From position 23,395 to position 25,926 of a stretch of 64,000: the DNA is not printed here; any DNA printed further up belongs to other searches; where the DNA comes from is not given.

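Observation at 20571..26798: Four-gene Dcm / GHKL(MORC-like) ATPase / Z1 SF2-like ATPase / PD-(D/E)XK nuclease operon: predicted ATP-dependent restriction-defence system without experimental description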

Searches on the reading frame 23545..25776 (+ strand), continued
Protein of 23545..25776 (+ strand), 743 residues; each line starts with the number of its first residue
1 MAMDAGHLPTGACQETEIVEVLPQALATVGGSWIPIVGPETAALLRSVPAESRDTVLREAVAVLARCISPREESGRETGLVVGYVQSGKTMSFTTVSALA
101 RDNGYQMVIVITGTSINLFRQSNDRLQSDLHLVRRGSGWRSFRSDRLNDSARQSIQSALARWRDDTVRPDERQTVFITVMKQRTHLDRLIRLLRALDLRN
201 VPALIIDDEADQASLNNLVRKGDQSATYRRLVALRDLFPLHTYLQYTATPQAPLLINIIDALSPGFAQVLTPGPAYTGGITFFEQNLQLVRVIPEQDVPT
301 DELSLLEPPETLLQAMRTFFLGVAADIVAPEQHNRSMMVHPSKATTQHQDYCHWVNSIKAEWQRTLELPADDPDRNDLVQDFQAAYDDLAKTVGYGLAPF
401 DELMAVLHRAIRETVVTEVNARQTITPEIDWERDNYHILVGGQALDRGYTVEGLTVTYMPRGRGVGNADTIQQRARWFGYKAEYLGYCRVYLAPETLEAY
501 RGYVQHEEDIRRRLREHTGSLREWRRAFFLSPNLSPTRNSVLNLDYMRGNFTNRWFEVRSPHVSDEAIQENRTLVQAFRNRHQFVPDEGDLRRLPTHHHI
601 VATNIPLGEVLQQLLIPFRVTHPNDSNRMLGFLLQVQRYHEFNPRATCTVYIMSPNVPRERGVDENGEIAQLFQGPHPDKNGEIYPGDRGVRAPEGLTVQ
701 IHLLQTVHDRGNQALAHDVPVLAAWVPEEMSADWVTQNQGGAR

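Call 35: search_protein_families(library=pfam, proteins=[L042:6642-7817:-, L038:4535-5731:-, L006:11281-12306:+, L069:4872-7979:+, L069:10208-12211:+, L081:10291-11364:-, L033:10321-11511:-, L049:10401-12404:-, L056:6683-7876:-, L071:10893-12503:+], max_evalue=0.001)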
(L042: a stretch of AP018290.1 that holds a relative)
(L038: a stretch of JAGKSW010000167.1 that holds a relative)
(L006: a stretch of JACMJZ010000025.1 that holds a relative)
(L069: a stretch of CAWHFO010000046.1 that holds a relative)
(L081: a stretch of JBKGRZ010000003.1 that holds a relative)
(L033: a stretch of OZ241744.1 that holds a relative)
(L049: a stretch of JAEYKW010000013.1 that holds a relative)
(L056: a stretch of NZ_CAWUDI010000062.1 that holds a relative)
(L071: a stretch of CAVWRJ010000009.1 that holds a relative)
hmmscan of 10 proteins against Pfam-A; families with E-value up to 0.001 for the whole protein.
L042:6642-7817:- (391 aa): 6 families
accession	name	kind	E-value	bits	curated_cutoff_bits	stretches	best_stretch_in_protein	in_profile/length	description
PF00805.28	Pentapeptide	-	2.7e-64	212.6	20.2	8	308-347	1-40/40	Pentapeptide repeats (8 copies)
PF13599.13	Pentapeptide_4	-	1.5e-36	124.8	38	4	134-210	2-78/78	Pentapeptide repeat region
PF13576.12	Pentapeptide_3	-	6.4e-20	71.6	27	1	311-353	2-47/48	Pentapeptide repeats (9 copies)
PF13443.12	HTH_26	-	1.1e-12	48.5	22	1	7-60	1-54/63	Cro/C1-type HTH DNA-binding domain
PF25296.1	Decapeptide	-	1e-11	44.9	45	0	150-204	17-71/74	Decapeptide repeat region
PF01381.28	HTH_3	-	0.00048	20.6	23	0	8-60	1-52/55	Helix-turn-helix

L038:4535-5731:- (398 aa): 7 families
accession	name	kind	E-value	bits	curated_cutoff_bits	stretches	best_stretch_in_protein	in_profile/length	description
PF00805.28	Pentapeptide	-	1.6e-91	299.7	20.2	12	310-347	3-40/40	Pentapeptide repeats (8 copies)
PF13599.13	Pentapeptide_4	-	1.7e-37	127.8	38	5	254-325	2-73/78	Pentapeptide repeat region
PF13576.12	Pentapeptide_3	-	4.4e-20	72.1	27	1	311-353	2-47/48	Pentapeptide repeats (9 copies)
PF13443.12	HTH_26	-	2.2e-14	53.9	22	1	7-66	1-60/63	Cro/C1-type HTH DNA-binding domain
PF25296.1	Decapeptide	-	1.6e-13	50.7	45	0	209-273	6-70/74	Decapeptide repeat region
PF01381.28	HTH_3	-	2.2e-06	28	23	1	8-63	1-55/55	Helix-turn-helix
PF05264.16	CfAFP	-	0.00039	20.9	25.9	0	121-193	35-107/137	Choristoneura fumiferana antifreeze protein (CfAFP)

L006:11281-12306:+ (341 aa): 0 families

L069:4872-7979:+ (1035 aa): 1 family
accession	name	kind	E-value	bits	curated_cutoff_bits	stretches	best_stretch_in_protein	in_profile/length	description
PF13589.12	HATPase_c_3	-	7.3e-12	45.9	25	1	549-668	1-109/137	Histidine kinase-, DNA gyrase B-, and HSP90-like ATPase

L069:10208-12211:+ (667 aa): 2 families
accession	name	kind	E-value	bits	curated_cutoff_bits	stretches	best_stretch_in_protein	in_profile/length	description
PF00171.27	Aldedh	-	3.3e-168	560.4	23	1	202-661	1-461/461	Aldehyde dehydrogenase family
PF03852.21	Vsr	-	2.6e-25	88.5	27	1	6-71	5-70/74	DNA mismatch endonuclease Vsr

L081:10291-11364:- (357 aa): 2 families
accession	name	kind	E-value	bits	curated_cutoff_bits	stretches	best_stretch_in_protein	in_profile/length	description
PF06616.17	BsuBI_PstI_RE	-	1.7e-51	174.1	27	1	191-343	2-153/154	BsuBI/PstI restriction endonuclease domain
PF17728.7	BsuBI_PstI_RE_N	-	4.7e-25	88.5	27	1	34-173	2-133/140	BsuBI/PstI restriction endonuclease HTH domain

L033:10321-11511:- (396 aa): 1 family
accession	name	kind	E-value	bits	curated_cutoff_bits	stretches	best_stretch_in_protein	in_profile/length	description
PF00202.27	Aminotran_3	-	3.6e-105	352.4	30.5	1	19-395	8-403/403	Aminotransferase class-III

L049:10401-12404:- (667 aa): 9 families
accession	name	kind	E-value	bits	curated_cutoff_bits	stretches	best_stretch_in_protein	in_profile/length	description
PF02421.24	FeoB_N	-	8.3e-67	224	27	1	3-153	3-154/156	Ferrous iron transport protein B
PF07670.19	Gate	-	2.6e-37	127.9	29.6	2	351-446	1-103/104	Nucleoside recognition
PF01926.29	MMR_HSR1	-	2e-19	70.2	21.9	1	3-112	2-112/113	50S ribosome-binding GTPase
PF07664.17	FeoB_C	-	2.7e-19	69.1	26.6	1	456-508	1-54/54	Ferrous iron transport protein B C terminus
PF17910.6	FeoB_Cyto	-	1.7e-14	54.4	23.4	1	178-260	8-89/90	FeoB cytosolic helical domain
PF00009.33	GTP_EFTU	-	6.2e-07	29.6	26.5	1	46-157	69-184/188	Elongation factor Tu GTP binding domain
PF09439.16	SRPRB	-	3.6e-06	26.9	25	1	3-94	6-89/178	Signal recognition particle receptor beta subunit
PF03193.22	RsgA_GTPase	-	8.2e-05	22.9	30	0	98-152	47-101/174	RsgA GTPase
PF00350.29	Dynamin_N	-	0.00015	22.3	27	0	3-24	1-22/168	Dynamin family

L056:6683-7876:- (397 aa): 6 families
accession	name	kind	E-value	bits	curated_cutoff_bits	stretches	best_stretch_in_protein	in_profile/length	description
PF00805.28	Pentapeptide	-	1.8e-67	222.8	20.2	9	313-351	1-39/40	Pentapeptide repeats (8 copies)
PF13599.13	Pentapeptide_4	-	1.3e-40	137.7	38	6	114-189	2-77/78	Pentapeptide repeat region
PF13576.12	Pentapeptide_3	-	2.4e-22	79.3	27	0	311-351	2-45/48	Pentapeptide repeats (9 copies)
PF13443.12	HTH_26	-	6.9e-12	45.9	22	1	7-64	1-58/63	Cro/C1-type HTH DNA-binding domain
PF25296.1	Decapeptide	-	1.4e-11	44.5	45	0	209-275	6-72/74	Decapeptide repeat region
PF05264.16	CfAFP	-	0.00057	20.4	25.9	0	272-352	25-106/137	Choristoneura fumiferana antifreeze protein (CfAFP)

L071:10893-12503:+ (536 aa): 0 families

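Call 36: search_solved_structures(query=A1, max_evalue=1, show_alignments=1)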
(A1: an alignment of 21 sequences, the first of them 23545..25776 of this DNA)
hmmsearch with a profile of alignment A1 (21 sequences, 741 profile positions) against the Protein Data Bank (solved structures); distinct sequences matched with E-value up to 1: 2.
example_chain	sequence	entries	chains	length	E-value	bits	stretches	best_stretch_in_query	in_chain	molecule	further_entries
3g6b_A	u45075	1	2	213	0.031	15.6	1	353-419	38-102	Methyl-accepting chemotaxis protein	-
3g67_A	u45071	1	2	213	0.038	15.4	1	353-420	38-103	Methyl-accepting chemotaxis protein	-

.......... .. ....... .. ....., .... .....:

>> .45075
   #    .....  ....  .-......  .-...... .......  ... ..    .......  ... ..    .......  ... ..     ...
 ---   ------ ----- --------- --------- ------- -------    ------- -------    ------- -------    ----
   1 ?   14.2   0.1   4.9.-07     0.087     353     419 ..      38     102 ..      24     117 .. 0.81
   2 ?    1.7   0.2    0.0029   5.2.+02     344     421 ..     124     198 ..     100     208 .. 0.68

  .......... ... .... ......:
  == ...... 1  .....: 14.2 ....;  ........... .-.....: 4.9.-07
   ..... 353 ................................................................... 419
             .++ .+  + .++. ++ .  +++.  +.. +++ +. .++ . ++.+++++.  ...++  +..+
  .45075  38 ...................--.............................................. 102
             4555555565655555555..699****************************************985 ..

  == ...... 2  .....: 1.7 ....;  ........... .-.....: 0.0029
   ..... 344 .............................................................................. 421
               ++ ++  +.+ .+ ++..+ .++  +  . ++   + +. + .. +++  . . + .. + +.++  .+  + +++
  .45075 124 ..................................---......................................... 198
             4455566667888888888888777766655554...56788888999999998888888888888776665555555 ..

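Call 76: search_dna_similar(query=window:23545-25776:+, collection=plasmids, mode=protein, max_evalue=1e-20, max_rows=25)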
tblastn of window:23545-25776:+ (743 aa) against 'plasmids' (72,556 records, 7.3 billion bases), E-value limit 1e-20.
Records with a match: 7; places in all: 7; records where one place covers at least 80% of the query: 2.
Best place of each record, by identity: <60% 7.
By first word of the organism name: Hymenobacter 1; Rathayibacter 1; Shinella 1; Nostoc 1; Calothrix 1; Mucilaginibacter 1; Terribacillus 1.
By predicted mobility (MOB-suite, as given by PLSDB): non-mobilizable 4; mobilizable 3.
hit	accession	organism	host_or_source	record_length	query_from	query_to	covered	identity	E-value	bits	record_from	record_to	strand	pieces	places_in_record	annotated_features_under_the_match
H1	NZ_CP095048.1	Hymenobacter cellulosilyticus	single cell,air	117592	48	735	92%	39.5%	5e-120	459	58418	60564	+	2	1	Z1 domain-containing protein | hypothetical protein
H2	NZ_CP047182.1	Rathayibacter festucae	Androsace koso-poljanskii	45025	36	738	95%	35.2%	3e-111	379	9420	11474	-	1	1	Z1 domain-containing protein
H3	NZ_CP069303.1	Shinella sp. PSBB067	monoisolate,Minnesota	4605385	47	548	68%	27.2%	1e-30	137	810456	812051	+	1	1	none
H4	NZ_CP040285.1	Nostoc sp. C057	Phaeoceros,pure culture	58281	78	544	63%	28.9%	7e-36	154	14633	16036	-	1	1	Z1 domain-containing protein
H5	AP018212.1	Calothrix brevissima NIES-22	-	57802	78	543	63%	28.7%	9e-37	156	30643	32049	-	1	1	hypothetical protein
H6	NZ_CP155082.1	Mucilaginibacter sp. PAMB04274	Malus domestica,cell culture,leaf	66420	53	543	66%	24.7%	3e-27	126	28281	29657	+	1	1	Z1 domain-containing protein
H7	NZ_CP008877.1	Terribacillus goriensis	Cryptomeria japonica var. sinensis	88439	63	502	59%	26.6%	9e-33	144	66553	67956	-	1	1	Z1 domain-containing protein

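Call 78: get_annotated_region(hit=H2, flank=6000)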
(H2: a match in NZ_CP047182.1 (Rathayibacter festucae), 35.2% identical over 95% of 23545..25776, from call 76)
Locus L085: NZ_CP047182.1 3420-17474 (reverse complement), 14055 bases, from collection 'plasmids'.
description: Rathayibacter festucae strain VKM Ac-2802 plasmid unnamed2, complete sequence
organism: Rathayibacter festucae (NCBI taxid 110937)
taxonomy: Bacteria; Actinomycetota; Actinomycetes; Micrococcales; Microbacteriaceae; Rathayibacter; Rathayibacter festucae
host: -; source: Androsace koso-poljanskii; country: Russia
typing (MOB-suite, as given by PLSDB): non-mobilizable
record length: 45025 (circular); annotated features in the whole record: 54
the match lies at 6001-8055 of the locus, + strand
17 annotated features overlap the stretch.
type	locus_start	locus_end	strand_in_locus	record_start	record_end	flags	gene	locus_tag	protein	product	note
CDS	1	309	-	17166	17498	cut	-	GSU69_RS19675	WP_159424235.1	hypothetical protein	-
CDS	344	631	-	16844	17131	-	-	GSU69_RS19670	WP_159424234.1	hypothetical protein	-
CDS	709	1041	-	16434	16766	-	-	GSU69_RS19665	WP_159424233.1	hypothetical protein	-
CDS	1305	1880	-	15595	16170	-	-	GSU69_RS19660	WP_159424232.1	CHAP domain-containing protein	-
CDS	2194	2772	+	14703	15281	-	-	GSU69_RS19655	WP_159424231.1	recombinase family protein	GO:0006310 - DNA recombination [Evidence IEA]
CDS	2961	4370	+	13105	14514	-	dcm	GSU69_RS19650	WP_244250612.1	DNA (cytosine-5-)-methyltransferase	GO:0006304 - DNA modification [Evidence IEA]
CDS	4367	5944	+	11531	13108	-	-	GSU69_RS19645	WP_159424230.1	ATP-binding protein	-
CDS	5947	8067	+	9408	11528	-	-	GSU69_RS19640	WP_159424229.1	Z1 domain-containing protein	-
CDS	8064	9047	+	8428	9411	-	-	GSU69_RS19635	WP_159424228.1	PD-(D/E)XK motif protein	-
CDS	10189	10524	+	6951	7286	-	-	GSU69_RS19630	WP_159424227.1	Lsr2 family protein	-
CDS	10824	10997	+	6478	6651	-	-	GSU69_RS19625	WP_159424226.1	hypothetical protein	-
CDS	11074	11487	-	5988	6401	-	-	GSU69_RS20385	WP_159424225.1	hypothetical protein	-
CDS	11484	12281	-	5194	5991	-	-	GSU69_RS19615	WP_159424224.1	ParA family protein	-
CDS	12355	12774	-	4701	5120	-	-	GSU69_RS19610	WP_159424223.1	hypothetical protein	-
CDS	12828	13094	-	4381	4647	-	-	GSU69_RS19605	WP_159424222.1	hypothetical protein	-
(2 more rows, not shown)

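Call 79: get_annotated_region(hit=H1, flank=6000)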
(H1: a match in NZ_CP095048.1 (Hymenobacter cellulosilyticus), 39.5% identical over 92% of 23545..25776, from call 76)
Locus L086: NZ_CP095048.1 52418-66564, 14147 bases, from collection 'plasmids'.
description: Hymenobacter cellulosilyticus strain 5116 S-3 plasmid unnamed2, complete sequence
organism: Hymenobacter cellulosilyticus (NCBI taxid 2932248)
taxonomy: Bacteria; Bacteroidota; Cytophagia; Cytophagales; Hymenobacteraceae; Hymenobacter; Hymenobacter cellulosilyticus
host: -; source: single cell,air; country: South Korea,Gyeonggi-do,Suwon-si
typing (MOB-suite, as given by PLSDB): non-mobilizable
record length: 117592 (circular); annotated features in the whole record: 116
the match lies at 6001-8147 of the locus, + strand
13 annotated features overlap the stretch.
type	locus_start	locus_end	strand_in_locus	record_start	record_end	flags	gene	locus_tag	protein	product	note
CDS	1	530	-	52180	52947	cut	-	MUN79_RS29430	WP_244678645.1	hypothetical protein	-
CDS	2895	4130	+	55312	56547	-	dcm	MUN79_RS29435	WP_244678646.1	DNA (cytosine-5-)-methyltransferase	GO:0006304 - DNA modification [Evidence IEA]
CDS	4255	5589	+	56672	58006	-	-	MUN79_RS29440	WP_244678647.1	ATP-binding protein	-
CDS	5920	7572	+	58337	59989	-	-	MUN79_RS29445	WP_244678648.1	Z1 domain-containing protein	-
CDS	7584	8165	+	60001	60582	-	-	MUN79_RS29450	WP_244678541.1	hypothetical protein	-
CDS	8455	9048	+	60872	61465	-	-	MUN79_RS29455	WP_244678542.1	HNH endonuclease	-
CDS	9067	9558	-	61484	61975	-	-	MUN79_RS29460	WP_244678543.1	HEPN domain-containing protein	-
CDS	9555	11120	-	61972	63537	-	-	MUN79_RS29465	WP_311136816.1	DUF262 domain-containing protein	-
CDS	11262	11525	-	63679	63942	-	-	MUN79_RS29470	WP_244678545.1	hypothetical protein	-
CDS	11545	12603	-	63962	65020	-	-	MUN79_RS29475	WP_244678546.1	tyrosine-type recombinase/integrase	GO:0015074 - DNA integration [Evidence IEA]; GO:0006310 - DNA recombination [Evidence IEA]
CDS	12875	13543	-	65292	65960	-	-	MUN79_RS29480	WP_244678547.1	hypothetical protein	-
CDS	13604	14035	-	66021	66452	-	-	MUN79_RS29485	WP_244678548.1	hypothetical protein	-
CDS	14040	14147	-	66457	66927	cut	-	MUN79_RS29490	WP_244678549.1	hypothetical protein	-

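Call 82: get_annotated_region(hit=H7, flank=5000)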
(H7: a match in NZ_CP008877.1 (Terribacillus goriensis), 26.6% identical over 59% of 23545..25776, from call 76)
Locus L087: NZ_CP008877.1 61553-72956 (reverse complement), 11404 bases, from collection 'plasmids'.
description: Terribacillus goriensis strain MP602 plasmid pT1, complete sequence
organism: Terribacillus goriensis (NCBI taxid 386490)
taxonomy: Bacteria; Bacillota; Bacilli; Bacillales; Bacillaceae; Terribacillus; Terribacillus goriensis
host: -; source: Cryptomeria japonica var. sinensis; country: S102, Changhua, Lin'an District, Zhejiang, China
typing (MOB-suite, as given by PLSDB): mobilizable; relaxase MOBQ
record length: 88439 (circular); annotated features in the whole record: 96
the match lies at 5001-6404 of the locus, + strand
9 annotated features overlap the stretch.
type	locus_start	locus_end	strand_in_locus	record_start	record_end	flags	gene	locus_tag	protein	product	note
CDS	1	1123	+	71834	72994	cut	-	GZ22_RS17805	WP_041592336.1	hypothetical protein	-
CDS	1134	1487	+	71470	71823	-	-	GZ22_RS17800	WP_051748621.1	hypothetical protein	-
CDS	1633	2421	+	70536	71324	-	-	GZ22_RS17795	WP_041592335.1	DUF3883 domain-containing protein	-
CDS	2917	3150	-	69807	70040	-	-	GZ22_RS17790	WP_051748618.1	helix-turn-helix transcriptional regulator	-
CDS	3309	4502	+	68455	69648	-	-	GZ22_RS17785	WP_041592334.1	AIPR family protein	-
CDS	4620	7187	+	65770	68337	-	-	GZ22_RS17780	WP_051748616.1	Z1 domain-containing protein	-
CDS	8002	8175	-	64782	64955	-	-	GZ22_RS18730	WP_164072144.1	hypothetical protein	-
CDS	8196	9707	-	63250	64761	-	-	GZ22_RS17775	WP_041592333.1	ArdC-like ssDNA-binding domain-containing protein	-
CDS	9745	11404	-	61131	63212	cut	mobQ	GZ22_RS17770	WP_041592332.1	MobQ family relaxase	-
